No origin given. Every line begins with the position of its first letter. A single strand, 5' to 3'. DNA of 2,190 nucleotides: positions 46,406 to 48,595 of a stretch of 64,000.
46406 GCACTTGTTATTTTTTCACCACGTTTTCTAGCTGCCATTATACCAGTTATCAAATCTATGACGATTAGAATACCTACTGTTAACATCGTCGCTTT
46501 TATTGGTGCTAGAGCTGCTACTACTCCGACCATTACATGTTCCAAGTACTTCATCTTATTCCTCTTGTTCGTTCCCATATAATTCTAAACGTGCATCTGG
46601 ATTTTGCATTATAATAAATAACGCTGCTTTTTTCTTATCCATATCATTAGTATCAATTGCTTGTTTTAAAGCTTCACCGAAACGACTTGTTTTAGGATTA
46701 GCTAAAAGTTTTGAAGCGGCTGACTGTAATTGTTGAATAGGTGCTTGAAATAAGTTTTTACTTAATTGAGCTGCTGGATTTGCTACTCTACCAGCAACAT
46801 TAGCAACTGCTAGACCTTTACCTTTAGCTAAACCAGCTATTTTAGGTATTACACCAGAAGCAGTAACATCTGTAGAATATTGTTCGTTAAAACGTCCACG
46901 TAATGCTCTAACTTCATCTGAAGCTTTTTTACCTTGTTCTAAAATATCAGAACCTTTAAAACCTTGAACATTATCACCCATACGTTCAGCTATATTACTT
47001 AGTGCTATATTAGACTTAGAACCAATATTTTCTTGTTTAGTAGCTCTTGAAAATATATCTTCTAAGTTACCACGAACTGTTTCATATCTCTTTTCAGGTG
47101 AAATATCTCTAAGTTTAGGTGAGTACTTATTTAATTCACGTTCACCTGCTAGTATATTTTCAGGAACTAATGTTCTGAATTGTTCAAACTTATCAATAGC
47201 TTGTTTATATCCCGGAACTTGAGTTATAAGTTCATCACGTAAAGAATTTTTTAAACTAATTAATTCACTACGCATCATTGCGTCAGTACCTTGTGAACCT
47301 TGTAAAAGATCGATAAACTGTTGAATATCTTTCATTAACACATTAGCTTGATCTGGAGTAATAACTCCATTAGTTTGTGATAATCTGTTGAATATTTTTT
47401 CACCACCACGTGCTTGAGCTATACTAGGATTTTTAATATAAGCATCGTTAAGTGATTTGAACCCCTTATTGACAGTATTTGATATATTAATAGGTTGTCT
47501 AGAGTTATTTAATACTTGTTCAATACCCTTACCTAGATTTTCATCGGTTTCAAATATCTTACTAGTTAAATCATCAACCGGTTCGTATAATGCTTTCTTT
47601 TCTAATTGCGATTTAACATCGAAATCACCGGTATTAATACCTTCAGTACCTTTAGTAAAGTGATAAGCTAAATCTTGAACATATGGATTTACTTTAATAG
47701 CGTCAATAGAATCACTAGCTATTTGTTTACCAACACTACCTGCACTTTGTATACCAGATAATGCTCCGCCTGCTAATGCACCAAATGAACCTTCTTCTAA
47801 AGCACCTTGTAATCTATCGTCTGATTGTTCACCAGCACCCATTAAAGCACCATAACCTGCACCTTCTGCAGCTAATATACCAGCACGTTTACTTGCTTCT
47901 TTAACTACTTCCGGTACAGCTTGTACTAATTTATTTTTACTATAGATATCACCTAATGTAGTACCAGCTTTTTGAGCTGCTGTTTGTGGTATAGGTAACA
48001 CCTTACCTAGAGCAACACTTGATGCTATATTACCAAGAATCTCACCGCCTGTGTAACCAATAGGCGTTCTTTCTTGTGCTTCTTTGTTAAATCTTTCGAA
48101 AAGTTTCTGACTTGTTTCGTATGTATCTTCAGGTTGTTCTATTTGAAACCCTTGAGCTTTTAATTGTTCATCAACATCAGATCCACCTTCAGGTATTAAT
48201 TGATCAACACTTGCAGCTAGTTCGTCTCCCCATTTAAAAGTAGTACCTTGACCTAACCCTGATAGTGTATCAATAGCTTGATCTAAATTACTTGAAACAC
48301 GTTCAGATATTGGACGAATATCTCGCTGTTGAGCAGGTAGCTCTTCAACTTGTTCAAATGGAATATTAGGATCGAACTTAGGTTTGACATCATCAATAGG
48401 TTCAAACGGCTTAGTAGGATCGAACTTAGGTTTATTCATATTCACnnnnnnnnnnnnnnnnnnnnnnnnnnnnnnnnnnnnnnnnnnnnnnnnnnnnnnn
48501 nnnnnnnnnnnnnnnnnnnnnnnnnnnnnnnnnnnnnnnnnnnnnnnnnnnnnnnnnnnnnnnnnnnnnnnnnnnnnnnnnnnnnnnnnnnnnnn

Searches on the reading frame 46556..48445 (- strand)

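Call 25: search_protein_families(library=phrogs, proteins=[window:46556-48445:-], max_evalue=0.00001)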
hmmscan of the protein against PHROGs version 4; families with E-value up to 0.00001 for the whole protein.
window:46556-48445:- (629 aa): 1 family
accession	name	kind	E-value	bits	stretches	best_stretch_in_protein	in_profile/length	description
phrog_5880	-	unknown function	5.4e-12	46.2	1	47-248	44-212/661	-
